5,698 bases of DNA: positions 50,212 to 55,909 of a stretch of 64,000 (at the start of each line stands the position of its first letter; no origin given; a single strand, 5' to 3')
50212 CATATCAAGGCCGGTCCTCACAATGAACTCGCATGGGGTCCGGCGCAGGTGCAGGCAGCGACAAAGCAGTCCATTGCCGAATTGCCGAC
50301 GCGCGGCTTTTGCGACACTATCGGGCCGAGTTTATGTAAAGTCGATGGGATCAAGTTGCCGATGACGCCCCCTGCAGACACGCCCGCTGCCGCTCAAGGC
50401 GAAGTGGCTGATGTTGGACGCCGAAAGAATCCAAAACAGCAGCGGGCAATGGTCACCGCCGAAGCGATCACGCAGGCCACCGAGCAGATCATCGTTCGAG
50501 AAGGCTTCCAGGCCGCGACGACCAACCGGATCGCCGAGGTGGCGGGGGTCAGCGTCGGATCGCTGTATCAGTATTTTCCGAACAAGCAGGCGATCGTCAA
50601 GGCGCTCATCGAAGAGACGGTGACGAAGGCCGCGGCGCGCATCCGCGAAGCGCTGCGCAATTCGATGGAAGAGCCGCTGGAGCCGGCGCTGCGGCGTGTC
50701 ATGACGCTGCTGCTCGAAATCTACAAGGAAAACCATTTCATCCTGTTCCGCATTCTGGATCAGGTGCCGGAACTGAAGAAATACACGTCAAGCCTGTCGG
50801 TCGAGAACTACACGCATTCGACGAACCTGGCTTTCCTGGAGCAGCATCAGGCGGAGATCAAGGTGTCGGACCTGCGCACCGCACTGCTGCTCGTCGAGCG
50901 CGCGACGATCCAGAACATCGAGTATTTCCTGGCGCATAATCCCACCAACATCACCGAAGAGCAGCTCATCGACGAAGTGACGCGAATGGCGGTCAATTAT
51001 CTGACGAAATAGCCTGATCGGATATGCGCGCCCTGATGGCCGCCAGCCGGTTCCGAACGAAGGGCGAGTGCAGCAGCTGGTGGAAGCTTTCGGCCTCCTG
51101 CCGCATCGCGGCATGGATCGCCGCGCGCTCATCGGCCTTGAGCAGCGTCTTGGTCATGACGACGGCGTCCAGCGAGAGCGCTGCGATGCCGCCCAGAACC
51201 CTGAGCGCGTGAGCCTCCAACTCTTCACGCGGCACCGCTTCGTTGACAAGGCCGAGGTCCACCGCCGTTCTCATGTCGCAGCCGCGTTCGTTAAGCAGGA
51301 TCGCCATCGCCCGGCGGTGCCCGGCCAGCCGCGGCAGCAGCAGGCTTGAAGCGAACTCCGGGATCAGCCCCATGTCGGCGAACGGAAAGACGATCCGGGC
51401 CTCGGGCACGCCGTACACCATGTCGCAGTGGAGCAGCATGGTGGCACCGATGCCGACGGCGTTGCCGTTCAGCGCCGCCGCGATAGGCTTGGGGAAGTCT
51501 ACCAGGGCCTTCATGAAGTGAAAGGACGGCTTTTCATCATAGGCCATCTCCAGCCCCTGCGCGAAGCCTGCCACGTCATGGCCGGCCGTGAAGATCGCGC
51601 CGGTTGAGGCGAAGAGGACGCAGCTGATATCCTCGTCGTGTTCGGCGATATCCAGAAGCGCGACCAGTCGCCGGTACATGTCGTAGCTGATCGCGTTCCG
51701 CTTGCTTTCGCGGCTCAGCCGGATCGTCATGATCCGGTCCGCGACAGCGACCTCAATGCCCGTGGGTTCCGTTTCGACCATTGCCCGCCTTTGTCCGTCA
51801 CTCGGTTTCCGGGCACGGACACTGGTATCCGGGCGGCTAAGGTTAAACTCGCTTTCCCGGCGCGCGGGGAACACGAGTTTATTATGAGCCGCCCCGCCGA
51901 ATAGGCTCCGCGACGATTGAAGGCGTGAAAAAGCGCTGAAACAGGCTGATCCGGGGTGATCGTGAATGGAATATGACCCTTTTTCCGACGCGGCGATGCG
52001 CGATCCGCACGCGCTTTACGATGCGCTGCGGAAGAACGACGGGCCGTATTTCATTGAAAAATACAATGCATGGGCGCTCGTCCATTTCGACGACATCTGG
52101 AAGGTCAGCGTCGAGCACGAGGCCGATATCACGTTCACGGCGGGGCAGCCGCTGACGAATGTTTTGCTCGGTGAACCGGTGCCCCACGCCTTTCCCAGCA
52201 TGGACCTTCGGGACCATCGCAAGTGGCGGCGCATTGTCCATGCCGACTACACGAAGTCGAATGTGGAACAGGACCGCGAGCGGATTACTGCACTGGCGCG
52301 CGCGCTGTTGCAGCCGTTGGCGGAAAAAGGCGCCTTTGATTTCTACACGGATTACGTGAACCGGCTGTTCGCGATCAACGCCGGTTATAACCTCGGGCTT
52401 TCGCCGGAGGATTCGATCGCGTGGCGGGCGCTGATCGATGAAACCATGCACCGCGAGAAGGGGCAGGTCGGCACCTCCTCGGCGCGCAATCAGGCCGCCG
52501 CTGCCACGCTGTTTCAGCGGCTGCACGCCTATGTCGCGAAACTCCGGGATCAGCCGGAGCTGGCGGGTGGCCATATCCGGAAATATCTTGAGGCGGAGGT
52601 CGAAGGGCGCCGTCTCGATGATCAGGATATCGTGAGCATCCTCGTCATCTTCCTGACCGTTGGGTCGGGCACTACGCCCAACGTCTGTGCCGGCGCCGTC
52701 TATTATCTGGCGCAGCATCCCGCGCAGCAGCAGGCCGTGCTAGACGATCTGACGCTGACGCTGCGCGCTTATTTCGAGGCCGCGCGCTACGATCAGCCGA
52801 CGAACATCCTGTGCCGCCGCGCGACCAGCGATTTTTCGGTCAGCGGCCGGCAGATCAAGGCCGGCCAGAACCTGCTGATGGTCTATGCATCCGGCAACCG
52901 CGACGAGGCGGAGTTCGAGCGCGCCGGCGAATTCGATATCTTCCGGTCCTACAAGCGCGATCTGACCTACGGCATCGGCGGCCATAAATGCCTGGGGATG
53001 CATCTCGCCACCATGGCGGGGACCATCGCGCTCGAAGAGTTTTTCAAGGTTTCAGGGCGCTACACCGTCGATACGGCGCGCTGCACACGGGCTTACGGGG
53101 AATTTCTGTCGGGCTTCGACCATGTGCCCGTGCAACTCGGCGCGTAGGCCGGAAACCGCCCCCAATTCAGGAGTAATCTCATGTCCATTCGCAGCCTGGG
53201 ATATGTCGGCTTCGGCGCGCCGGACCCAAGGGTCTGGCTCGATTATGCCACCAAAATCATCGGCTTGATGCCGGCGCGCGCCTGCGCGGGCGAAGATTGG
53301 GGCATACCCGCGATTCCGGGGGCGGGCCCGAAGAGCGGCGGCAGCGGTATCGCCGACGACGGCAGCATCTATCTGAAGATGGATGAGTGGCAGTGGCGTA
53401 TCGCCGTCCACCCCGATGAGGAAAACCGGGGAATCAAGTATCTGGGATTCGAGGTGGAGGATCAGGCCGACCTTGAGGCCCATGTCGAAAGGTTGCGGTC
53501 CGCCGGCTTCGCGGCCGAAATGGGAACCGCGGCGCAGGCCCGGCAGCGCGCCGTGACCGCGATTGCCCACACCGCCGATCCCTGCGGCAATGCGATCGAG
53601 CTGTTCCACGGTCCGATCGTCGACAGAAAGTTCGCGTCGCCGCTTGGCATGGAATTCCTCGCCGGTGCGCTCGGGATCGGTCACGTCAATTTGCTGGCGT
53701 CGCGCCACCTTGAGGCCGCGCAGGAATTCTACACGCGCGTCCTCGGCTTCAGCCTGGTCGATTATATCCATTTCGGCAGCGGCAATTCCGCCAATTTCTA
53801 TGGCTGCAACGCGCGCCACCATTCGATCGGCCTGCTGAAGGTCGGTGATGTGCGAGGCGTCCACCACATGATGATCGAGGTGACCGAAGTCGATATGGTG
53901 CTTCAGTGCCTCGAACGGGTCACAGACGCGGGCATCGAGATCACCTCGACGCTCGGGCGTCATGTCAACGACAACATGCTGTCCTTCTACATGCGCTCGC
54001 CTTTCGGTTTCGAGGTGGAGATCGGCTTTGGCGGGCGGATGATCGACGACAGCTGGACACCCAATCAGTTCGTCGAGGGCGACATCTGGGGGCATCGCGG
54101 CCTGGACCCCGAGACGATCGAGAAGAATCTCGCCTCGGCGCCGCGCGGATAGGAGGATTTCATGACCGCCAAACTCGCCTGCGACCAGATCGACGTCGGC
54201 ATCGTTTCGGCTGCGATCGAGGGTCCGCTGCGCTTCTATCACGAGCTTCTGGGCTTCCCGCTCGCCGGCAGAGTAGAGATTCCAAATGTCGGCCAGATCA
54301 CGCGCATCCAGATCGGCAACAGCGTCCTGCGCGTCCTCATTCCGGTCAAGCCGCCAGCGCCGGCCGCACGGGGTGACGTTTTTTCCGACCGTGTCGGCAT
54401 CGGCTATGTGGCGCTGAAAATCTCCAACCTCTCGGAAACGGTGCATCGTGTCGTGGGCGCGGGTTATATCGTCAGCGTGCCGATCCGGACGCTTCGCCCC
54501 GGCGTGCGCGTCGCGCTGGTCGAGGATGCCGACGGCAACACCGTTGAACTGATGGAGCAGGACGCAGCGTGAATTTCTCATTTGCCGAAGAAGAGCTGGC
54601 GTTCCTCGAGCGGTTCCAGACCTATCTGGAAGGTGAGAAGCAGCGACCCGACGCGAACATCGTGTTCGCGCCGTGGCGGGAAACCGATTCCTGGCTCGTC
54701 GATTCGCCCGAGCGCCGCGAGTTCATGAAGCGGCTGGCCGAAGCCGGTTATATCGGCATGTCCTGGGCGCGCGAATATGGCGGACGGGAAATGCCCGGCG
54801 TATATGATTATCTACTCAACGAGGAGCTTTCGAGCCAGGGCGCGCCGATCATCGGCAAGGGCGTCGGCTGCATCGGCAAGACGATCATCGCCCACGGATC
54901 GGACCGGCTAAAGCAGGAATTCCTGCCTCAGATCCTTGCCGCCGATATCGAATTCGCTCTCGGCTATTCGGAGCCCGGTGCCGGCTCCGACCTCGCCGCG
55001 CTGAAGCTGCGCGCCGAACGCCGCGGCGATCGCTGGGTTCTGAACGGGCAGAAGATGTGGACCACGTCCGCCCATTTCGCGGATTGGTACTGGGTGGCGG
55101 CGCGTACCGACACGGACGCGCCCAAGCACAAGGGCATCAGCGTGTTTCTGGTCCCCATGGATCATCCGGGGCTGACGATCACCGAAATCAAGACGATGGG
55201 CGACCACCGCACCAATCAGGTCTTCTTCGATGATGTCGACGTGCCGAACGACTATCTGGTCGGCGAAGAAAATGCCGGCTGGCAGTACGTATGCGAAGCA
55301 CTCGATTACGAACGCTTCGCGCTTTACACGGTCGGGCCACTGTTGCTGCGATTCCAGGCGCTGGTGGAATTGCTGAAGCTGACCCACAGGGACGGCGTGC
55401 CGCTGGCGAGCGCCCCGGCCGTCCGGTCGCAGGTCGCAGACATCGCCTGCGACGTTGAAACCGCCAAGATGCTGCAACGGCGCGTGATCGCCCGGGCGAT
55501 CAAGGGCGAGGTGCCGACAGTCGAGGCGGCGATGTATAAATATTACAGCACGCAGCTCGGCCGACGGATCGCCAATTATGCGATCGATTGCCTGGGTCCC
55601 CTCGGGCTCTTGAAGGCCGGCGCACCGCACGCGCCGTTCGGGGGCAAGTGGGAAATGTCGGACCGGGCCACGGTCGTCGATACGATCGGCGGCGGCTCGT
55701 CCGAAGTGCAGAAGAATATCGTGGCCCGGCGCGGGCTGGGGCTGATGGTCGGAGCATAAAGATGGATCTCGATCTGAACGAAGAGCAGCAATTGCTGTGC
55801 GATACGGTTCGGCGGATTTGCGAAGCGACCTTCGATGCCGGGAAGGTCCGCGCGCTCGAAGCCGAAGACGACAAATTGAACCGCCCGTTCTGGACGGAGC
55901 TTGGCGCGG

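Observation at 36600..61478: A 15-nt oriented box (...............) marks the start of ten transcription units in the supercluster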

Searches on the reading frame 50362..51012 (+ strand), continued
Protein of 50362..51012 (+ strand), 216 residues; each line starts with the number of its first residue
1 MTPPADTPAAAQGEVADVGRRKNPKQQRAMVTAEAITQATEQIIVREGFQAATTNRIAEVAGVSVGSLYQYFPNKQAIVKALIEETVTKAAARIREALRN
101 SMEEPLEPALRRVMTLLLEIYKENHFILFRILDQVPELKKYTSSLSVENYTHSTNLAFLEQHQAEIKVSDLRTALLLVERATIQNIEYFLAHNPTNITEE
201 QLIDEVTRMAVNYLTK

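Call 75: fold_search(model_id=the predicted structure, library=pdb)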
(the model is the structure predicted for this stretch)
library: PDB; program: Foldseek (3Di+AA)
matches with E <= 10: 869; with E <= 0.001: 146
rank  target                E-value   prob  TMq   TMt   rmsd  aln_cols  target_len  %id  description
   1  3mvp_A                1.0e-05  1.00  0.53  0.55   6.6       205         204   21  The Crystal Structure of a TetR/AcrR transcriptional regulator from Streptococcus mutans to 1.85A (released 2010-05-12)
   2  3bhq_A                1.6e-05  1.00  0.70  0.74   3.4       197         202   14  CRYSTAL STRUCTURE OF A PUTATIVE TETR-FAMILY TRANSCRIPTIONAL REGULATOR (MLR_4833) FROM MESORHIZOBIUM LOTI MAFF303099 AT (released 2007-12-11)
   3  2f07_B                2.7e-05  1.00  0.73  0.80   3.3       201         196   19  Crystal Structure of YvdT from Bacillus subtilis (released 2006-11-21)
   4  3anp_C                3.0e-05  1.00  0.63  0.68   4.0       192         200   18  Crystal structure of Thermus thermophilus FadR, a TetR familly transcriptional repressor, in complex with lauroyl-CoA. (released 2011-03-09)
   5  3whb_B                4.0e-05  1.00  0.61  0.69   4.2       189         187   20  Crystal structure of FadR from Bacillus subtilis, a transcriptional regulator involved in the regulation of fatty acid (released 2014-03-19)
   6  6hrz_A                4.2e-05  1.00  0.66  0.73   3.7       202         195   14  EthR2 in complex with compound 4 (BDM72170) (released 2019-02-27)
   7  3anp_B                4.8e-05  1.00  0.60  0.65   4.1       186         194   18  Crystal structure of Thermus thermophilus FadR, a TetR familly transcriptional repressor, in complex with lauroyl-CoA. (released 2011-03-09)
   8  5wm9_D                5.0e-05  1.00  0.66  0.72   3.9       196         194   16  Crystal Structure of TetR family regulator Rv0078 from Mycobacterium tuberculosis (released 2018-07-04)
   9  3pas_C                5.5e-05  1.00  0.51  0.56   5.9       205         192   20  Crystal structure of a TetR family transcription regulator (Maqu_1417) from MARINOBACTER AQUAEOLEI VT8 at 1.90 A resol (released 2010-11-17)
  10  2f07_A                6.1e-05  1.00  0.73  0.79   3.4       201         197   19  Crystal Structure of YvdT from Bacillus subtilis (released 2006-11-21)
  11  3whc_C                6.4e-05  1.00  0.64  0.71   4.1       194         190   20  Crystal structure of a transcriptional regulator FadR from Bacillus subtilis in complex with stearoyl-CoA (released 2014-03-19)
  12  4me9_B                6.7e-05  1.00  0.54  0.61   5.2       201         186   16  Crystal structure of a transcriptional regulator, TetR family (BCE_2991) from Bacillus cereus ATCC 10987 at 2.50 A res (released 2013-09-25)
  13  9i1x_A                6.7e-05  1.00  0.50  0.48   6.5       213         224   15  Crystal structure of the E. coli TetR family regulator CecR (released 2025-11-26)
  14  3whc_A                7.3e-05  1.00  0.64  0.72   4.0       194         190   20  Crystal structure of a transcriptional regulator FadR from Bacillus subtilis in complex with stearoyl-CoA (released 2014-03-19)
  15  4me9_A                7.3e-05  1.00  0.50  0.56   6.3       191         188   18  Crystal structure of a transcriptional regulator, TetR family (BCE_2991) from Bacillus cereus ATCC 10987 at 2.50 A res (released 2013-09-25)
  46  3mnl_A                1.8e-04  1.00  0.47  0.52   6.8       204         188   18  The crystal structure of KstR (Rv3574) from Mycobacterium tuberculosis H37Rv (released 2011-04-27)
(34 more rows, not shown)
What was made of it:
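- On KstR operator/regulon: 3mnl ranks 46 with TM 0.47 (call 75).
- Closest known: KstR. Different: The KstR structure 3mnl is a distant structural match (TM 0.47, call 75).
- Closest known: Acyl-CoA-responsive FadR-type TetRs. Same: FadR-type proteins are among the best structural matches (TM 0.60-0.64, call 75) and sense CoA thioesters.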

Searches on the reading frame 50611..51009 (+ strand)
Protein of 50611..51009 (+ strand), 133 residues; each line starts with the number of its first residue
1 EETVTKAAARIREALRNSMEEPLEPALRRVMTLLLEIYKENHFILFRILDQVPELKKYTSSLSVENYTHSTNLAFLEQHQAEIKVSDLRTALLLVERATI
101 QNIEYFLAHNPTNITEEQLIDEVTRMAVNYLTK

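Call 67: search_solved_structures(query=window:50611-51009:+, max_evalue=10)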
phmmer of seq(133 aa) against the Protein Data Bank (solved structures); distinct sequences matched with E-value up to 10: 12.
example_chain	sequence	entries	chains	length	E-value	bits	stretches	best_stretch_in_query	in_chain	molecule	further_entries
1zcl_A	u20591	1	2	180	0.24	15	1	97-129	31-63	protein tyrosine phosphatase 4a1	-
1x24_A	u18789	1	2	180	0.24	14.9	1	97-129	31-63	protein tyrosine phosphatase 4a1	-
3rz2_A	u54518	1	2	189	0.26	14.9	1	97-129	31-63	Protein tyrosine phosphatase type IVA 1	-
1rxd_A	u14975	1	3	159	0.27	14.8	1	98-129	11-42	protein tyrosine phosphatase type IVA, member 1; Protein tyrosine phosphatase IVA1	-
5bx1_A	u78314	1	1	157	0.28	14.7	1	98-129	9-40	Protein tyrosine phosphatase type IVA 1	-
9mex_A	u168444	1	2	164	0.29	14.7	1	98-129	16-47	Protein tyrosine phosphatase type IVA 1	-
1zck_A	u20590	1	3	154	0.29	14.7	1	98-129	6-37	protein tyrosine phosphatase 4a1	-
6wus_B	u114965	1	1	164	0.29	14.7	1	98-129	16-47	Protein tyrosine phosphatase type IVA 1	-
1xm2_A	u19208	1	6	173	0.3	14.7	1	98-129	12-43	Tyrosine Phosphatase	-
5mmz_B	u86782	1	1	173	0.3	14.6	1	98-129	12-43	Protein tyrosine phosphatase type IVA 1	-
5lxq_B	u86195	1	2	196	0.32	14.6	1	98-129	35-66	Protein tyrosine phosphatase type IVA 1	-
6omx_A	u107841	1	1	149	1.9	12.1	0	69-98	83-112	Alr5209 protein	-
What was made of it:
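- Tried and rejected: The effector domain has no solved sequence relative (call 67).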

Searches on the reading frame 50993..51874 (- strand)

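Call 6: search_protein_families(library=pfam, proteins=[window:50993-51874:-])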
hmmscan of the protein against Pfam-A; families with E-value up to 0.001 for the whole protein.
window:50993-51874:- (293 aa): 2 families
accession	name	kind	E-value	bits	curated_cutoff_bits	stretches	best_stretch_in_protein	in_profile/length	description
PF00378.25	ECH_1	-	3.1e-35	122.1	27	1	47-270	5-230/251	Enoyl-CoA hydratase/isomerase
PF16113.10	ECH_2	-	2.3e-21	77.1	27.2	1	49-286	2-240/335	Enoyl-CoA hydratase/isomerase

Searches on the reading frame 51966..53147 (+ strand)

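Call 6: search_protein_families(library=pfam, proteins=[window:51966-53147:+])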
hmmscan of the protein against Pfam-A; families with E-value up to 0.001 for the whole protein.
window:51966-53147:+ (393 aa): 1 family
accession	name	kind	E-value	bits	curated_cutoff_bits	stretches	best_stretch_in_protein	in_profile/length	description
PF00067.27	p450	-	2.4e-14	53.4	22.8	1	259-358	318-427/462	Cytochrome P450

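Call 63: search_protein_families(library=ncbifam, proteins=[window:51966-53147:+], max_evalue=1e-10)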
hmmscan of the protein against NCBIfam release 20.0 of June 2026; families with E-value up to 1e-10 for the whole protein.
window:51966-53147:+ (393 aa): 6 families
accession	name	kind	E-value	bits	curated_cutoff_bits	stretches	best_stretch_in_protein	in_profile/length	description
NF041802.1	P450_SolI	exception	5.4e-29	100.9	850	1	76-389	109-420/424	solanimycin biosynthesis cytochrome P450 SolI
TIGR04538.1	P450_cycloAA_1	subfamily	9.6e-28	97.1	500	1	6-358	3-361/395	cytochrome P450, cyclodipeptide synthase-associated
TIGR04515.1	P450_rel_GT_act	subfamily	1.2e-23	84.1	343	1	11-356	30-352/386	P450-derived glycosyltransferase activator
TIGR04458.1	CYP450_TxtE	equivalog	7.6e-22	77.5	500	1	5-350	3-362/403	4-nitrotryptophan synthase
NF041177.1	Cyp119_Thmprot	equivalog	2.9e-18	65.8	680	1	211-391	190-366/368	cytochrome P450 Cyp119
NF045816.1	PentlenlactSyn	equivalog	3e-13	49.2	700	1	168-389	166-394/396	pentalenolactone synthase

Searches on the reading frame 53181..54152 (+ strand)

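Call 6: search_protein_families(library=pfam, proteins=[window:53181-54152:+])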
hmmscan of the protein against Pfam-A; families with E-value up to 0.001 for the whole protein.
window:53181-54152:+ (323 aa): 4 families
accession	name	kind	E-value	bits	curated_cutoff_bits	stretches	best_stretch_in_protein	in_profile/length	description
PF00903.31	Glyoxalase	-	4.1e-24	85.7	20.6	2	165-281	1-121/121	Glyoxalase/Bleomycin resistance protein/Dioxygenase superfamily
PF22632.2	BphC_D1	-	2.9e-11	43.4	27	1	58-78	30-50/51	Dihydroxybiphenyl dioxygenase BphC D1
PF13669.12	Glyoxalase_4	-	0.00013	22.6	27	0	79-122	63-104/109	Glyoxalase/Bleomycin resistance protein/Dioxygenase superfamily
PF18029.7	Glyoxalase_6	-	0.00042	21.4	23.6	0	174-280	6-104/106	Glyoxalase-like domain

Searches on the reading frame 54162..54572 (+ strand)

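Call 6: search_protein_families(library=pfam, proteins=[window:54162-54572:+])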
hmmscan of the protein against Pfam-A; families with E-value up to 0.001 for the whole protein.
window:54162-54572:+ (136 aa): 1 family
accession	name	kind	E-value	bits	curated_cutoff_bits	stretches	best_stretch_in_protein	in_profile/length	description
PF00903.31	Glyoxalase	-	3.2e-08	34.4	20.6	1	23-130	16-121/121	Glyoxalase/Bleomycin resistance protein/Dioxygenase superfamily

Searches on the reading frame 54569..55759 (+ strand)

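Call 6: search_protein_families(library=pfam, proteins=[window:54569-55759:+])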
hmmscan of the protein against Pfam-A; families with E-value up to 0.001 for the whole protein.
window:54569-55759:+ (396 aa): 4 families
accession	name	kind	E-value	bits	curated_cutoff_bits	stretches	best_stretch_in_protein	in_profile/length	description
PF02770.24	Acyl-CoA_dh_M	-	1.1e-24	86.9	33.3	1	130-223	1-97/97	Acyl-CoA dehydrogenase, middle domain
PF00441.29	Acyl-CoA_dh_1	-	1.3e-23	84.2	22.4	1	235-389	1-149/150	Acyl-CoA dehydrogenase, C-terminal domain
PF02771.21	Acyl-CoA_dh_N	-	1.8e-14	54.5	22.9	1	47-124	33-111/113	Acyl-CoA dehydrogenase, N-terminal domain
PF11794.13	HpaB_N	-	0.00012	22.2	35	1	157-227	179-265/270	4-hydroxyphenylacetate 3-hydroxylase N terminal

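Call 63: search_protein_families(library=ncbifam, proteins=[window:54569-55759:+], max_evalue=1e-10)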
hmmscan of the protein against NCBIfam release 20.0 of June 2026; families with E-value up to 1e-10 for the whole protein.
window:54569-55759:+ (396 aa): 17 families
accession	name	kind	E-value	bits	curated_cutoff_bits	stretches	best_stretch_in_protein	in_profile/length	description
TIGR03204.1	pimC_large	equivalog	1.2e-61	208.7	623.85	1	4-392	3-395/395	pimeloyl-CoA dehydrogenase large subunit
TIGR03207.1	cyc_hxne_CoA_dh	equivalog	3e-41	141.4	575.35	1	50-388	35-370/372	cyclohexanecarboxyl-CoA dehydrogenase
NF045552.1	GlutCoADH_Des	equivalog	2.5e-39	135.6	470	1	50-391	40-381/387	glutaryl-CoA dehydrogenase Acd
NF042972.1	AcrlCoAredClosAcrC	equivalog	4.7e-39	134.1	640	1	50-388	39-375/378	acryloyl-CoA reductase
NF008997.0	PRK12341.1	equivalog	1.1e-33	116.8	537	1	49-349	39-344/382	acyl-CoA dehydrogenase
NF045652.1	ProlPCPDhRedW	equivalog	1.6e-32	112.8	650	1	57-388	41-372/376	L-prolyl-[peptidyl-carrier protein] dehydrogenase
NF042439.1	SulpropCoADesulf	equivalog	2.5e-32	112.1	600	1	52-391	29-372/379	3-sulfinopropanoyl-CoA desulfinase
NF043006.1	CyhCrbnylCoADH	equivalog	3e-32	112.1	650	1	50-350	38-344/380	cyclohexane-1-carbonyl-CoA dehydrogenase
NF053553.1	prodigi_MBC_PigA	equivalog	1.8e-31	109.6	500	1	50-391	39-380/381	prodigiosin MBC biosynthesis dehydrogenase PigA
NF058590.1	AcCoDHFadEBacil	equivalog_domain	1e-28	100.2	600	1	50-341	56-349/586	acyl-CoA dehydrogenase FadE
NF002885.1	PRK03354.1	equivalog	5.3e-27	94.8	540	1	1-382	1-366/378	crotonobetainyl-CoA dehydrogenase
TIGR03203.1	pimD_small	equivalog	4.6e-21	75.3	652.7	1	53-302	43-295/378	pimeloyl-CoA dehydrogenase small subunit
NF052270.1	Staph_DH_FadE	equivalog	2.2e-17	62.9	600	1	99-344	110-356/400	acyl-CoA dehydrogenase FadE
NF007000.1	PRK09463.1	subfamily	4.4e-15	55.1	600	1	51-346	77-397/726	acyl-CoA dehydrogenase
NF049984.1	Rv1679_FadE16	equivalog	2.2e-12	46.9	600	1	108-304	86-287/371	Rv1679 family acyl-CoA dehydrogenase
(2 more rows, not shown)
